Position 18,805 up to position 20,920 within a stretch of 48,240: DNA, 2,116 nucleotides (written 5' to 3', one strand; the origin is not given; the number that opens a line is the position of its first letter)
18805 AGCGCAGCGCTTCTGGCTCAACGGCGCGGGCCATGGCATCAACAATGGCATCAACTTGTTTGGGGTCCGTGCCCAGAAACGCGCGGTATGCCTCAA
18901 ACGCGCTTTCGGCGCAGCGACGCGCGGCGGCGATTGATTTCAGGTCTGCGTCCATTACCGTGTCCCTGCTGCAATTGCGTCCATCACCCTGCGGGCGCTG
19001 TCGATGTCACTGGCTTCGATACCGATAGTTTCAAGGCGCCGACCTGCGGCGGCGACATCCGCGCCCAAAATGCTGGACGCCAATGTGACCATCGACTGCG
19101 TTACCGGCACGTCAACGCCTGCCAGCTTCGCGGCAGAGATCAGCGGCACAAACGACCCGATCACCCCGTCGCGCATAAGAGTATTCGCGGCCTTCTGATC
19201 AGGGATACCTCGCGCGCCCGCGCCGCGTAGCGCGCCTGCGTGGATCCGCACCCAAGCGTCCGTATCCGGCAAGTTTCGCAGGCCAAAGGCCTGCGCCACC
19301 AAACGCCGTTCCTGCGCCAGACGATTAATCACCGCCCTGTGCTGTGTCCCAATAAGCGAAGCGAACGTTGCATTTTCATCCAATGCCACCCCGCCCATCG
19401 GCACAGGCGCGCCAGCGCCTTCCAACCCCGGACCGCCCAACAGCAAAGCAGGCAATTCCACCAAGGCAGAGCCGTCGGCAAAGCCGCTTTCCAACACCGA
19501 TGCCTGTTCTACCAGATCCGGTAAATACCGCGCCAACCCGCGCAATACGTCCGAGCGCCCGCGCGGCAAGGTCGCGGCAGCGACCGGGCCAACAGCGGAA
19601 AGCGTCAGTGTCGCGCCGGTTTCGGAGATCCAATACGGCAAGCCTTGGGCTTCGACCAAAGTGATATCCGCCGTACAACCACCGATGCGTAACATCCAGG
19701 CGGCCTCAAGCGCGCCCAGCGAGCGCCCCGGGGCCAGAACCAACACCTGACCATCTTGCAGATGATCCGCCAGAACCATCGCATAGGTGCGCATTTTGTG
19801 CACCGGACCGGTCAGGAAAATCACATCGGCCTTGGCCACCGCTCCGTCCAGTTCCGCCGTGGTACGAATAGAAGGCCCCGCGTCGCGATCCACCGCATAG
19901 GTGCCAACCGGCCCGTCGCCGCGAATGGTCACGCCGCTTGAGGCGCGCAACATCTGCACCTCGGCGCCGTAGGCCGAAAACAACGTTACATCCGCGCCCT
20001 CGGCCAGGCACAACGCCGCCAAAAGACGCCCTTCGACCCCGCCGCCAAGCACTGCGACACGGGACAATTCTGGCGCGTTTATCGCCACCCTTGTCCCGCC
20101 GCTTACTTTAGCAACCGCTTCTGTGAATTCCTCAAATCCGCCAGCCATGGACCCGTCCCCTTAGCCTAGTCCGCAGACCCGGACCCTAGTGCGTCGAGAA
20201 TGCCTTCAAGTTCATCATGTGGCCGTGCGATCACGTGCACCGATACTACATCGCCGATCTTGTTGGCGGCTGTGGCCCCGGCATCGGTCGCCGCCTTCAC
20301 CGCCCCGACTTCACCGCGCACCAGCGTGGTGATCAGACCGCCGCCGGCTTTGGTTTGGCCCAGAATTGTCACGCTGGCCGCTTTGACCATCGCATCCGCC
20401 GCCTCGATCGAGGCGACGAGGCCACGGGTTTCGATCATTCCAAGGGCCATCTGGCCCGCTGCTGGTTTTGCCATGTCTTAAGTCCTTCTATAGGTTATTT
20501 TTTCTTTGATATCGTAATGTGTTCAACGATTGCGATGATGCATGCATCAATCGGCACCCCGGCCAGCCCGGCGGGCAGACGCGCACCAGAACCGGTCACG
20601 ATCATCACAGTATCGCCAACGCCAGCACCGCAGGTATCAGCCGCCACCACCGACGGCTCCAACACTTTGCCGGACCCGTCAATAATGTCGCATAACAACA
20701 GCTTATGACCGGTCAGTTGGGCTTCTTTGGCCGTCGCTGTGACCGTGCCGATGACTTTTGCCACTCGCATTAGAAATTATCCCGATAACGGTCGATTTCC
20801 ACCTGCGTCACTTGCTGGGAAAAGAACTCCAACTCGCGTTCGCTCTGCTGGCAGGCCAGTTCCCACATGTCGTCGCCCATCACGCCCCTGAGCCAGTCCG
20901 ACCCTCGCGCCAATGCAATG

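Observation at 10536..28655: The microcompartment sits inside a gamma-glutamyl / N-alkylglutamate-type amine catabolic gene set (hypothesis: an amine-to-aldehyde metabolosome)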

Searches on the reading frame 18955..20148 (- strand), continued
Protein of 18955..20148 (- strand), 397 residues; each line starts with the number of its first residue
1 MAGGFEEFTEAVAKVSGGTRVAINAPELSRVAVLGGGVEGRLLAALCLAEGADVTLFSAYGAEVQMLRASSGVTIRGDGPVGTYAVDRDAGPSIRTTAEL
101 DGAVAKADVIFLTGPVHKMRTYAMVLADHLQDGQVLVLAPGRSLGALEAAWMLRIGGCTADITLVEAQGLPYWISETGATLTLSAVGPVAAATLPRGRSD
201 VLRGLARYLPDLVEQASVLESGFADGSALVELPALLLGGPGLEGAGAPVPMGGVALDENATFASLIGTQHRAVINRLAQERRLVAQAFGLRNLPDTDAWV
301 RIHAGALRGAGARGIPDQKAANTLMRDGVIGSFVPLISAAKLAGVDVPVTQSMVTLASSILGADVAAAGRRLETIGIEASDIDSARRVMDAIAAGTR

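Call 32: predict_structure(alignment_id=A1)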
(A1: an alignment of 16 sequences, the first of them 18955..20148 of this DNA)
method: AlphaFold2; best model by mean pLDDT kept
length: 397 residues; sequences in the alignment: 16
mean_pLDDT: 77.8   pTM: 0.80
mean pLDDT of the five models: 77.8, 77.5, 72.3, 69.9, 66.8
residues with pLDDT >= 90: 75; 70-90: 228; 50-70: 59; < 50: 35
segments of 3 or more residues with pLDDT < 50: 1-5, 10-22, 242-254, 307-309
pLDDT, mean of each block of 10 residues (from residue 1): 52 39 70 84 88 78 64 80 67 64 86 81 85 91 81 85 90 84 85 87 91 87 90 77 40 51 83 95 91 89 67 76 85 89 92 85 68 71 76 66
secondary structure, 60 per line:
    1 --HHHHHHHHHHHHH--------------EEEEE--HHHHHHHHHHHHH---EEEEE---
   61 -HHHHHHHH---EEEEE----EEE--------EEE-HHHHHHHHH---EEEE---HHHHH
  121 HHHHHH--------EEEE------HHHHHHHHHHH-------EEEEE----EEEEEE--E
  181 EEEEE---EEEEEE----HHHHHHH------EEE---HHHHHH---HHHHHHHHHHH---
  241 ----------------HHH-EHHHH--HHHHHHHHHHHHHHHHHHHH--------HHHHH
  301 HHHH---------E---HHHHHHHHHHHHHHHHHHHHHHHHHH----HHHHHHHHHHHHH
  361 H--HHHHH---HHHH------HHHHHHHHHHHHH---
elements in order: H3-15 E30-34 H37-49 E53-57 H62-69 E73-77 E82-84 E93-95 H97-105 E109-112 H116-126 E135-138 H145-155 E163-167 E172-177 E180-185 E189-194 H199-205 E212-214 H218-223 H227-237 H262-265 H268-287 H296-304 H318-343 H348-361 H364-368 H372-375 H382-394

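Call 35: fold_search(model_id=the predicted structure, library=pdb)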
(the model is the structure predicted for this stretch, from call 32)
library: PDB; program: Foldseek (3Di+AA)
matches with E <= 10: 1579; with E <= 0.001: 512
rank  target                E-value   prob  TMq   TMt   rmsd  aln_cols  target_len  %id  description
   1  1bg6                  2.5e-21  1.00  0.73  0.82   4.0       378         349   23  CRYSTAL STRUCTURE OF THE N-(1-D-CARBOXYLETHYL)-L-NORVALINE DEHYDROGENASE FROM ARTHROBACTER SP. STRAIN 1C (released 1999-01-13)
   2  3c7d                  5.5e-16  1.00  0.67  0.67   6.3       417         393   19  A structural basis for substrate and stereo selectivity in octopine dehydrogenase (ODH-NADH-Pyruvate) (released 2008-07-22)
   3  3c7a                  1.2e-14  1.00  0.65  0.64   7.0       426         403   18  A structural basis for substrate and stereo selectivity in octopine dehydrogenase (ODH-NADH) (released 2008-07-22)
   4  3iqd                  1.9e-14  1.00  0.67  0.66   6.2       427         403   20  Structure of Octopine-dehydrogenase in complex with NADH and Agmatine (released 2010-08-25)
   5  6c4l                  1.9e-12  1.00  0.56  0.54   8.5       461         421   14  Yersinopine dehydrogenase (YpODH) - Apo (released 2018-04-11)
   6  6c4m                  5.4e-12  1.00  0.57  0.55   8.4       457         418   14  Yersinopine dehydrogenase (YpODH) - NADP+ bound (released 2018-04-11)
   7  6pbm_A                1.5e-11  1.00  0.57  0.54   7.5       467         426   14  Pseudopaline Dehydrogenase with NADP+ bound (released 2019-10-30)
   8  6pbm_B                1.8e-11  1.00  0.56  0.53   8.1       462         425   14  Pseudopaline Dehydrogenase with NADP+ bound (released 2019-10-30)
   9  6c4r                  1.9e-11  1.00  0.58  0.54   8.3       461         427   10  Staphylopine dehydrogenase (SaODH) - Apo (released 2018-04-11)
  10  3g17_A                4.3e-11  1.00  0.55  0.73   4.7       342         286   14  Structure of putative 2-dehydropantoate 2-reductase from staphylococcus aureus (released 2009-03-24)
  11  6c4t                  4.3e-11  1.00  0.57  0.54   8.3       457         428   10  Staphylopine dehydrogenase (SaODH) - NADP+ bound (released 2018-04-11)
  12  6pbn_B                4.5e-11  1.00  0.58  0.54   7.8       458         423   14  Pseudopaline Dehydrogenase with (R)-Pseudopaline Soaked 1 hour (released 2019-10-30)
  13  3hwr_A                5.9e-11  1.00  0.57  0.73   4.5       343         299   15  Crystal structure of PanE/ApbA family ketopantoate reductase (YP_299159.1) from Ralstonia eutropha JMP134 at 2.15 A re (released 2009-06-30)
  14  8wl3_A                7.3e-11  1.00  0.53  0.65   5.8       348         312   14  The structure of D-mandelate dehydrogenase with L243W mutation (released 2024-10-02)
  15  8ix9_A                8.6e-11  1.00  0.60  0.75   4.3       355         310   15  Pseudomoans Aerugiona Wildtype Ketopantoate Reductase with NADPH (released 2024-04-03)
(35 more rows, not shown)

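Call 54: search_solved_structures(query=A1, max_evalue=0.01, show_alignments=2)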
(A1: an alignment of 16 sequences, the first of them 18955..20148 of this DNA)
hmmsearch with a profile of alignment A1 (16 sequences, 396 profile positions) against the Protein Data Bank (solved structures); distinct sequences matched with E-value up to 0.01: 3.
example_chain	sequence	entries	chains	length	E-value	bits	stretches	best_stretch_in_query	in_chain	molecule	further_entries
1bg6_A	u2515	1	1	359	5.9e-18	68.3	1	30-378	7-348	N-(1-D-CARBOXYLETHYL)-L-NORVALINE DEHYDROGENASE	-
3iqd_B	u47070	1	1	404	0.00056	22.3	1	29-206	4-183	Octopine dehydrogenase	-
3c7a_A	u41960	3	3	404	0.00057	22.3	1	29-206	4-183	Octopine dehydrogenase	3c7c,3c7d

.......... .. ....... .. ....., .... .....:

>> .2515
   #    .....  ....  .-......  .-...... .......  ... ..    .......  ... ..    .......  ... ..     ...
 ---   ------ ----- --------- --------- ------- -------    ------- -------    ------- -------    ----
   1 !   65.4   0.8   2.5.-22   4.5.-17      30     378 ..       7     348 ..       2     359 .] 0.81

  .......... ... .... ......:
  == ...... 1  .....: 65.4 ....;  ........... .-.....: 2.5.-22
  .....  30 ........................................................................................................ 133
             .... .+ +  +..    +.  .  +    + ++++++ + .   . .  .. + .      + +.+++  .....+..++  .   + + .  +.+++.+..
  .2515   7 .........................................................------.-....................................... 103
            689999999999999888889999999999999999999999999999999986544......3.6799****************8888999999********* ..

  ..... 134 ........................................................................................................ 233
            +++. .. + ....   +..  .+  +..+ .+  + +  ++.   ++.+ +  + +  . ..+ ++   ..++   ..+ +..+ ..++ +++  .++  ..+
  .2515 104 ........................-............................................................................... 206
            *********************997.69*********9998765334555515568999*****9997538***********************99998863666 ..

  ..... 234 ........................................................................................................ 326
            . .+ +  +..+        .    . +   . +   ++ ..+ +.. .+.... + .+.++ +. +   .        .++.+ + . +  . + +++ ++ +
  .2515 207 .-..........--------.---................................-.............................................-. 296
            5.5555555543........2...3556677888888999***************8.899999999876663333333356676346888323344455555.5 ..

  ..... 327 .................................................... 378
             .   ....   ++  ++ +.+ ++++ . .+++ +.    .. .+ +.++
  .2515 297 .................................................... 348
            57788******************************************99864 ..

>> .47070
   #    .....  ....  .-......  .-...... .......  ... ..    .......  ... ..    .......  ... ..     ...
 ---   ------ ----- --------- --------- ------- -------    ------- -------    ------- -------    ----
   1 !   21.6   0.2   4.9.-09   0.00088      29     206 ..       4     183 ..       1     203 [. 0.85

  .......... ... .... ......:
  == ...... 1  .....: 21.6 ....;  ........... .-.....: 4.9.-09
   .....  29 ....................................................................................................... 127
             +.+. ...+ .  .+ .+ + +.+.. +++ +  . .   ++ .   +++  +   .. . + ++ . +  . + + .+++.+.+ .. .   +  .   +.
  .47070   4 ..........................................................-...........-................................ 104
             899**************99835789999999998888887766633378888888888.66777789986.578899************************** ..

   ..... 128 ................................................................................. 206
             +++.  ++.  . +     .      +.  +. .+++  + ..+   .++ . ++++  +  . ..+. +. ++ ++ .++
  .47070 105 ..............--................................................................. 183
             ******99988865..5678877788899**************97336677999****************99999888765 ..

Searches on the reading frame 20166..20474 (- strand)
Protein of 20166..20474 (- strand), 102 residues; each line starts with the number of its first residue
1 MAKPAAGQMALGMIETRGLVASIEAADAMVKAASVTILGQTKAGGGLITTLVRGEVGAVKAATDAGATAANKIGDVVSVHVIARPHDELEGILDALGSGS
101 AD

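Call 4: search_protein_families(library=pfam, proteins=[window:20166-20474:-])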
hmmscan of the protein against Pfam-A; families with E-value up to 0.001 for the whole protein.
window:20166-20474:- (102 aa): 1 family
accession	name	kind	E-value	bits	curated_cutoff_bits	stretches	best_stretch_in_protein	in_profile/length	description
PF00936.24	BMC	-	1.3e-25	89.6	24.5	1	10-85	1-75/75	BMC domain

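Call 13: search_protein_families(library=ncbifam, proteins=[window:20166-20474:-], max_evalue=0.00001)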
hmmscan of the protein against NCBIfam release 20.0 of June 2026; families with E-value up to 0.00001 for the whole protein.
window:20166-20474:- (102 aa): 5 families
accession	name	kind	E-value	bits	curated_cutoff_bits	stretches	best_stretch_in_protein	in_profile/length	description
NF012018.0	PRK15474.1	equivalog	2.7e-34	117.4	133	1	10-93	3-86/97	ethanolamine utilization microcompartment protein EutM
NF053791.1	BMC_CsoS1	equivalog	1.7e-30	105.1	166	1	8-93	6-92/93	alpha-carboxysome major shell protein CsoS1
NF053792.1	beta_CO2some_O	equivalog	1.6e-22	80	270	1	7-93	110-196/205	beta-carboxysome assembly protein CcmO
NF012010.0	PRK15466.1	equivalog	1.8e-18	67.2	218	1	10-90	4-84/166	ethanolamine utilization microcompartment protein EutK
TIGR02526.1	eut_PduT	equivalog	1.7e-08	34.3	250.3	1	9-93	3-85/182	ethanolamine utilization microcompartment shell protein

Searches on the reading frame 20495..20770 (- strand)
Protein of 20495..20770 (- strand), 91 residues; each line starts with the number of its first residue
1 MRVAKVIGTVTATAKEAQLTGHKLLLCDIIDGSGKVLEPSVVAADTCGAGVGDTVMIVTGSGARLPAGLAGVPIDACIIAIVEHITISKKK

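Call 4: search_protein_families(library=pfam, proteins=[window:20495-20770:-])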
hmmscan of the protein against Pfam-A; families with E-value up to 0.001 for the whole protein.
window:20495-20770:- (91 aa): 1 family
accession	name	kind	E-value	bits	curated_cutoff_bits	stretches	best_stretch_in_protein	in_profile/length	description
PF03319.19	EutN_CcmL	-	2.9e-25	89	25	1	1-82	1-82/83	Ethanolamine utilisation protein EutN/carboxysome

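Call 13: search_protein_families(library=ncbifam, proteins=[window:20495-20770:-], max_evalue=0.00001)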
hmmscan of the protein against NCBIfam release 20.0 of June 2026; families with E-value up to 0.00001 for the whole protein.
window:20495-20770:- (91 aa): 3 families
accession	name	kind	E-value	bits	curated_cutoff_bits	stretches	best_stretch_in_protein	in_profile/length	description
NF053795.1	beta_CO2some_L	equivalog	1.5e-24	86.2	125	1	1-90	1-90/99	beta-carboxysome shell vertex protein CcmL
NF011992.0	PRK15448.1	equivalog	8.2e-14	51.5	118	1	1-86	1-86/95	ethanolamine utilization microcompartment protein EutN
TIGR02703.2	carboxysome_A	equivalog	3.8e-09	36.8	120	1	1-84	1-79/81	alpha-carboxysome shell vertex protein CsoS4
